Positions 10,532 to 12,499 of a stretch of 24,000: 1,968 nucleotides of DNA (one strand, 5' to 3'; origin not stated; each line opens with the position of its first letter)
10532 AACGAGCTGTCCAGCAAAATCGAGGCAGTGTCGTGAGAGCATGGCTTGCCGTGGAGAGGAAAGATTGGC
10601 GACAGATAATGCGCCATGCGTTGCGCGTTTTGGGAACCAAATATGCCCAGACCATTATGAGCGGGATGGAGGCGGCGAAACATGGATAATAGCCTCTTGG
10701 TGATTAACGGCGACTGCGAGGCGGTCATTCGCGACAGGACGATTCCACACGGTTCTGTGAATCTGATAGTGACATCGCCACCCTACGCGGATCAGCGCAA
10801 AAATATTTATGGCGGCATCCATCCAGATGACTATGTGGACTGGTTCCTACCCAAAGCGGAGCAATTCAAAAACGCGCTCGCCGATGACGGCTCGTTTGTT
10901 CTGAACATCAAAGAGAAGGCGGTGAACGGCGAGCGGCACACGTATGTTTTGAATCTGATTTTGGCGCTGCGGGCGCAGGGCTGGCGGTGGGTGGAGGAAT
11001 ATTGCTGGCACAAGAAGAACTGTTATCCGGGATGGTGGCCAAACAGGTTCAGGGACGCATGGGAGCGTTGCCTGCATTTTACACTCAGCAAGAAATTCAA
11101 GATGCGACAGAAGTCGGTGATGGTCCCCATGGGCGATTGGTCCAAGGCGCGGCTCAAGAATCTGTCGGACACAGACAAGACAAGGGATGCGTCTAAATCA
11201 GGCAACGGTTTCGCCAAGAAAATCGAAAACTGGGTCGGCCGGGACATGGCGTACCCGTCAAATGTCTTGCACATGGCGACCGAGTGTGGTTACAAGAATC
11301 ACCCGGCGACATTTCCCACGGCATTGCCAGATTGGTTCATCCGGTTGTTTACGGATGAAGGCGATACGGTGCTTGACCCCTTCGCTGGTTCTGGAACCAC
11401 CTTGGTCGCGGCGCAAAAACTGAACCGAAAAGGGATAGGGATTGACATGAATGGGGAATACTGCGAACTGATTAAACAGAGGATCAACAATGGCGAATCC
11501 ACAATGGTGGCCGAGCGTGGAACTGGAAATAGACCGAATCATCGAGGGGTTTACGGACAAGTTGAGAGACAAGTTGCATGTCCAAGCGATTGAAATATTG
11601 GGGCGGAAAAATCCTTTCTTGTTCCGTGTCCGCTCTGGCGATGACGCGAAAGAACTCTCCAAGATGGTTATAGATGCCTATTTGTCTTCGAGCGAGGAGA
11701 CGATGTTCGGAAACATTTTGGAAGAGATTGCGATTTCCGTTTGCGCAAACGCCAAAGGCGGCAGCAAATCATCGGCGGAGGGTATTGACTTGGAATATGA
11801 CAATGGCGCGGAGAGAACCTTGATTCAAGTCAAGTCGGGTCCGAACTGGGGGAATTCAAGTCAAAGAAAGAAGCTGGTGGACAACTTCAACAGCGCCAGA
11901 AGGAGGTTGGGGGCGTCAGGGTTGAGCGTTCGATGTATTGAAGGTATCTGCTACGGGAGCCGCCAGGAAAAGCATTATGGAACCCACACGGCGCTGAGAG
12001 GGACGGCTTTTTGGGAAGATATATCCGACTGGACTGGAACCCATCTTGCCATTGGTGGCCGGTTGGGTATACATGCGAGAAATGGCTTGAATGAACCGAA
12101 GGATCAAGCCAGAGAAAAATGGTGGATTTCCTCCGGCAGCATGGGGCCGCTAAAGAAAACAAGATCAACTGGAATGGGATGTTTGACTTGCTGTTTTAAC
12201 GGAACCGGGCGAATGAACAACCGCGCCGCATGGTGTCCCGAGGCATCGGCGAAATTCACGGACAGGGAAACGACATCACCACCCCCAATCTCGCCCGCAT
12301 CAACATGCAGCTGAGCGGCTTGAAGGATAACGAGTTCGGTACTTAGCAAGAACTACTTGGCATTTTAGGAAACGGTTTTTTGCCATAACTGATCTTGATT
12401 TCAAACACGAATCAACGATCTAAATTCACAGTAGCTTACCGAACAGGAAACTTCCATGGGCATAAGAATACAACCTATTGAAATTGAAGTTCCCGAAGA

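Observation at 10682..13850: Candidate uncharacterised defence module: SPPY methyltransferase + REase-like protein + stand-alone soluble KAP NTPase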

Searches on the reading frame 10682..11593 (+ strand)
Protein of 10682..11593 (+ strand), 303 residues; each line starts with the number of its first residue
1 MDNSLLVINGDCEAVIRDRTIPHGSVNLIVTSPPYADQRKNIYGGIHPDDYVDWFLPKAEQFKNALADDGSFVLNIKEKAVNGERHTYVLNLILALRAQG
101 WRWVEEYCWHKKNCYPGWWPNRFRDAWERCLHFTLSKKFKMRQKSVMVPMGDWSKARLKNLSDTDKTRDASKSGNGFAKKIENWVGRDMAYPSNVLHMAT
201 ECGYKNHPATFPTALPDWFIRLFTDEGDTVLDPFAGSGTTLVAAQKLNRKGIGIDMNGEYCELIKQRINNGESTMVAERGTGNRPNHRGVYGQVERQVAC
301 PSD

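Call 3: search_protein_families(library=pfam, proteins=[window:10682-11593:+], max_evalue=0.1)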
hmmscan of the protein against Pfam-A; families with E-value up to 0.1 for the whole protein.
window:10682-11593:+ (303 aa): 7 families
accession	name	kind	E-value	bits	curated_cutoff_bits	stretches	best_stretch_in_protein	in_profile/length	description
PF01555.25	N6_N4_Mtase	-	1.8e-42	146.2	26.7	1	26-266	1-221/221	DNA methylase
PF02086.21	MethyltransfD12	-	0.00016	22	22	1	215-274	8-68/253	D12 class N6 adenine-specific DNA methyltransferase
PF01170.24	UPF0020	-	0.00035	20.8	22.3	1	225-271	27-72/197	RMKL-like, methyltransferase domain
PF09445.16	Methyltransf_15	-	0.015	15.3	22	0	229-266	3-40/165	RNA cap guanine-N2 methyltransferase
PF02475.24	TRM5-TYW2_MTfase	-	0.044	14.2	28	1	224-269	34-83/164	TRM5/TYW2 methyltransferase domain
PF13847.12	Methyltransf_31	-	0.059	13.5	27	1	225-269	2-49/145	Methyltransferase domain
PF03602.21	Cons_hypoth95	-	0.098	12.8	24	0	227-270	42-86/182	Conserved hypothetical protein 95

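Call 4: search_protein_families(library=padloc, proteins=[window:10682-11593:+], max_evalue=0.1)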
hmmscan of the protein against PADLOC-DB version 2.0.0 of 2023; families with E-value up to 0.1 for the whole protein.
window:10682-11593:+ (303 aa): 77 families (the best 25 are shown)
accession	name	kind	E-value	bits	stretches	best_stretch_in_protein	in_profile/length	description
PDLC03387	MTase_II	-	5.5e-49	164.9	2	79-270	122-277/289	Type II methyltransferase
PDLC03353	MTase_II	-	1.1e-39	134.6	1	7-270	12-252/260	Type II methyltransferase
PDLC03371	MTase_II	-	1.2e-33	114.8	1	4-273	10-257/260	Type II methyltransferase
PDLC03323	MTase_II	-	1.9e-32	110.7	1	20-264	28-290/330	Type II methyltransferase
PDLC03299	MTase_II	-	1.3e-26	91.8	1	3-269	13-258/296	Type II methyltransferase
PDLC03350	MTase_II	-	7.6e-26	89.2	2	191-274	217-301/312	Type II methyltransferase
PDLC03252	MTase_II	-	4.1e-22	77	2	93-270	211-355/365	Type II methyltransferase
PDLC03265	MTase_II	-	2.2e-21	74.6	2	206-270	266-330/333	Type II methyltransferase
PDLC03251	MTase_II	-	1.6e-20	71.5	1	162-272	158-270/282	Type II methyltransferase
PDLC03363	MTase_II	-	4.5e-19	66.9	1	205-271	55-121/294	Type II methyltransferase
PDLC03216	MTase_II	-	6.4e-19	66.2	2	201-274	188-261/364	Type II methyltransferase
PDLC03228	MTase_II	-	6.1e-18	63.5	2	202-275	139-212/227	Type II methyltransferase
PDLC03283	MTase_II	-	2.2e-17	61.3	1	201-272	204-275/352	Type II methyltransferase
PDLC03260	MTase_II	-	2.6e-17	60.8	1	205-269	244-308/349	Type II methyltransferase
PDLC03295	MTase_II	-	5.4e-17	60.2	1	24-270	21-268/292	Type II methyltransferase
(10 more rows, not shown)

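Call 5: search_protein_families(library=ncbifam, proteins=[window:10682-11593:+], max_evalue=0.1)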
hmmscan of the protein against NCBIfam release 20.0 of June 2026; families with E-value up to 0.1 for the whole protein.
window:10682-11593:+ (303 aa): 8 families
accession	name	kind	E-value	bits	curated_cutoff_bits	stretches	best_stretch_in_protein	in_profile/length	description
NF008572.0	PRK11524.1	equivalog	7.6e-19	67.9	292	2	204-270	192-258/294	adenine-specific DNA-methyltransferase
NF050803.1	DnaMtaseCcrMCaul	equivalog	1.4e-17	63.7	830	1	200-274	179-253/350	adenine-specific DNA-methyltransferase CcrM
NF010253.0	PRK13699.1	subfamily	7.9e-16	58.4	244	2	201-275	138-212/226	DNA methyltransferase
TIGR01177.1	TIGR01177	hypoth_equivalog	0.0015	18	316.55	1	226-257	182-213/330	TIGR01177 family methyltransferase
NF040721.1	Trm14_Arch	equivalog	0.005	16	280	1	206-251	170-216/370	tRNA (guanine(6)-N2)-methyltransferase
NF040850.1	Trm14_Thcoccales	equivalog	0.0076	15.2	480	1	206-243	197-234/365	tRNA (guanine(6)-N2)-methyltransferase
NF006847.0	PRK09358.1-2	equivalog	0.086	11.6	412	0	192-228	28-63/364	adenosine deaminase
NF011529.0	PRK14968.1-3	equivalog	0.089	12.2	162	0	222-270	30-78/198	putative methyltransferase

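Call 67: search_solved_structures(query=window:10682-11590:+, max_evalue=0.001)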
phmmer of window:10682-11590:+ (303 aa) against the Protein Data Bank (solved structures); distinct sequences matched with E-value up to 0.001: 12.
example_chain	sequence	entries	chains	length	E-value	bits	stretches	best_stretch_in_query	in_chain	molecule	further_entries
1boo_A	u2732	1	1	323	2e-29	105.8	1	19-263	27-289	PROTEIN (N-4 CYTOSINE-SPECIFIC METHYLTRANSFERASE PVU II)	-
2zie_A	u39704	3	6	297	1.6e-17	66.7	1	204-268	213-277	Putative modification methylase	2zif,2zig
8s9m_A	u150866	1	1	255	2.9e-17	65.8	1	205-273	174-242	DNA cytosine-N4 methyltransferase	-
8s9n_A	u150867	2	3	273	3.8e-17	65.4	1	205-273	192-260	DNA cytosine-N4 methyltransferase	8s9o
6pbd_A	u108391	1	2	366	1.1e-13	54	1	202-268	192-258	Modification methylase CcrMI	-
9c3u_A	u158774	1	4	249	2e-10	43.3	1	21-269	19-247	Methyltransferase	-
8urk_A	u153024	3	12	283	2.4e-10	43.1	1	21-269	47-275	Methyltransferase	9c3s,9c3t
5hek_A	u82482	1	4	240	6.7e-10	41.6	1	205-269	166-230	Adenine specific DNA methyltransferase (DpnA)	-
5hfj_A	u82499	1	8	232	6.8e-10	41.6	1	205-269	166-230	Adenine specific DNA methyltransferase (DpnA)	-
1g60_A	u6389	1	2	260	3.6e-09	39.2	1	105-263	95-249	Adenine-specific Methyltransferase MboIIA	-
1eg2_A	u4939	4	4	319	3e-05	26.4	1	19-260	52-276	MODIFICATION METHYLASE RSRI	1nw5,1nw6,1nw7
1nw8_A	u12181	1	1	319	3e-05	26.3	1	18-260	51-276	MODIFICATION METHYLASE RSRI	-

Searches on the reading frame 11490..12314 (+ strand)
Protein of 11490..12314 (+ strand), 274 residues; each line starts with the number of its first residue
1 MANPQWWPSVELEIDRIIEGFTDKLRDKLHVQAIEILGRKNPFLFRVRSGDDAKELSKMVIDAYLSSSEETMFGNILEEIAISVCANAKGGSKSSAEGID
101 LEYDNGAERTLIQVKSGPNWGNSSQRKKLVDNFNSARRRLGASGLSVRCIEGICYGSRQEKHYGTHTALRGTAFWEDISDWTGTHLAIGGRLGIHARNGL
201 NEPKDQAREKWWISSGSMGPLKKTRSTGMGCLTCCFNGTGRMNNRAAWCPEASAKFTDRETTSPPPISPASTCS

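Call 3: search_protein_families(library=pfam, proteins=[window:11490-12314:+], max_evalue=0.1)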
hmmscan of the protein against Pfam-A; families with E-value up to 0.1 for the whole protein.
window:11490-12314:+ (274 aa): 1 family
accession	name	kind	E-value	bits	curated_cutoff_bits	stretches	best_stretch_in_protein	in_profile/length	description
PF14511.12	RE_EcoO109I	-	9.6e-48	163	22.5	1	16-193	9-191/198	Type II restriction endonuclease EcoO109I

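Call 4: search_protein_families(library=padloc, proteins=[window:11490-12314:+], max_evalue=0.1)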
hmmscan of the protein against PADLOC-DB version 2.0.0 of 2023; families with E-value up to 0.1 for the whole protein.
window:11490-12314:+ (274 aa): 2 families
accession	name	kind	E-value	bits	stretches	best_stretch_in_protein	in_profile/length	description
PDLC03923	MkoB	-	0.0082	13.1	1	49-139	266-355/454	-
PDLC03471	REase_II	-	0.022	12.2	1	28-82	27-81/272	Type II restriction enzyme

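Call 5: search_protein_families(library=ncbifam, proteins=[window:11490-12314:+], max_evalue=0.1)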
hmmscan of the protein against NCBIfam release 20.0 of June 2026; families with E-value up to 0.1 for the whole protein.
window:11490-12314:+ (274 aa): 0 families

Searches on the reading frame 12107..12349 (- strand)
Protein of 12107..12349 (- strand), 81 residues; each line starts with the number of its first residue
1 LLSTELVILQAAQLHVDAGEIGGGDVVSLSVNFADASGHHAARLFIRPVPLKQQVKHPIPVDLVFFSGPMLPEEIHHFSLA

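Call 46: search_protein_families(library=pfam, proteins=[window:12107-12349:-], max_evalue=10)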
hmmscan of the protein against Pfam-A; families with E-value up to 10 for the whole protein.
seq(81 aa): 0 families

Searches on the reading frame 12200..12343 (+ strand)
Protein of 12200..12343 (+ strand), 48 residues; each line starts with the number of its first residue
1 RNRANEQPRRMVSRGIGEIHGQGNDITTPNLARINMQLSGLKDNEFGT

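Call 46: search_protein_families(library=pfam, proteins=[window:12200-12343:+], max_evalue=10)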
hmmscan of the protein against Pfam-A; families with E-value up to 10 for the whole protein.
seq(48 aa): 1 family
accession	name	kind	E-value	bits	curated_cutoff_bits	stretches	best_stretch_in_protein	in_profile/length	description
PF02384.22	N6_Mtase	-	0.014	15.2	20.4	1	18-46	79-107/311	N-6 DNA Methylase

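Call 60: find_homologous_proteins(query=window:12200-12343:+, max_evalue=10)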
Query seq(48 aa) (48 aa): 2 proteins with E <= 10 among 2 candidates.
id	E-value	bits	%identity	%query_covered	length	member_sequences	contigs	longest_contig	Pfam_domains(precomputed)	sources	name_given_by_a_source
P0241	1.1e-16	77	100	79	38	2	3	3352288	-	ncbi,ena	-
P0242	2.4e-8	51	67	92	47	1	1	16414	-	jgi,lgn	-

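Call 61: find_encoding_contigs(protein=P0242, flank=8000, max_places=3)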
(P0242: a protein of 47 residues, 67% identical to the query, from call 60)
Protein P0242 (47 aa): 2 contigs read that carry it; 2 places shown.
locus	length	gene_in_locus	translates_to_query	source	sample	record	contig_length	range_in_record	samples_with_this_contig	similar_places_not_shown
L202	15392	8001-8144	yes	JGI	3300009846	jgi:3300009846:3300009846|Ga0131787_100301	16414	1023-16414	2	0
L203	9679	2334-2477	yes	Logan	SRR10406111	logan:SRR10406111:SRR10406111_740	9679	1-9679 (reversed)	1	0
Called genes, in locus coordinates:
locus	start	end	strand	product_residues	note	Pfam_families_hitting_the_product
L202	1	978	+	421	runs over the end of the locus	PF00144:Beta-lactamase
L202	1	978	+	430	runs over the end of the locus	PF00144:Beta-lactamase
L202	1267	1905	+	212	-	PF13759:2OG-FeII_Oxy_5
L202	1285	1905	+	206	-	PF13759:2OG-FeII_Oxy_5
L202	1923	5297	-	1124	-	PF07715:Plug, PF00593:TonB_dep_Rec_b-barrel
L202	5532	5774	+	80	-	PF22513:FitA-like_RHH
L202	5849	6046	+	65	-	-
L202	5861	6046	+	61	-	-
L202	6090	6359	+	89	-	PF12762:DDE_Tnp_IS1595 (weak)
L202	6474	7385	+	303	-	PF01555:N6_N4_Mtase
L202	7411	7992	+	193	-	PF14511:RE_EcoO109I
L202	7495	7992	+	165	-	PF14511:RE_EcoO109I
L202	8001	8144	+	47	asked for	-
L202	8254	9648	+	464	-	PF07693:KAP_NTPase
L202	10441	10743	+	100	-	PF02604:PhdYeFM_antitox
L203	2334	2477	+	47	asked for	-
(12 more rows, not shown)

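Call 62: find_encoding_contigs(protein=P0241, flank=5000, max_places=4)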
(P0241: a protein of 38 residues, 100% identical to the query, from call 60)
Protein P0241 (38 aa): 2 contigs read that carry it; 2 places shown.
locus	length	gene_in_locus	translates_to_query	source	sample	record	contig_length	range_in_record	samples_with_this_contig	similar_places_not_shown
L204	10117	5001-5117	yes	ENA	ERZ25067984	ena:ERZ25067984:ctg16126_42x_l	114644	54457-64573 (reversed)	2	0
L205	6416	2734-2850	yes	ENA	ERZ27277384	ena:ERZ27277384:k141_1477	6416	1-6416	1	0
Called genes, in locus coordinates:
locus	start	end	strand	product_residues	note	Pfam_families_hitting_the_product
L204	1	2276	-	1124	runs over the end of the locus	PF07715:Plug, PF00593:TonB_dep_Rec_b-barrel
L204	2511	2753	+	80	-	PF22513:FitA-like_RHH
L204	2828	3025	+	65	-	-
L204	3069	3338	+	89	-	PF12762:DDE_Tnp_IS1595 (weak)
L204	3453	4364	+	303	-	PF01555:N6_N4_Mtase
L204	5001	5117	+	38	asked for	-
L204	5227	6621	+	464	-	PF07693:KAP_NTPase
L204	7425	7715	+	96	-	PF02604:PhdYeFM_antitox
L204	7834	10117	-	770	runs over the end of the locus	PF01315:Ald_Xan_dh_C, PF02738:MoCoBD_1, PF20256:MoCoBD_2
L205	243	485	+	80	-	PF22513:FitA-like_RHH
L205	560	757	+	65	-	-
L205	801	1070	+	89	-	PF12762:DDE_Tnp_IS1595 (weak)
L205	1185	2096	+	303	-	PF01555:N6_N4_Mtase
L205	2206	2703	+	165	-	PF14511:RE_EcoO109I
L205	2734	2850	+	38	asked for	-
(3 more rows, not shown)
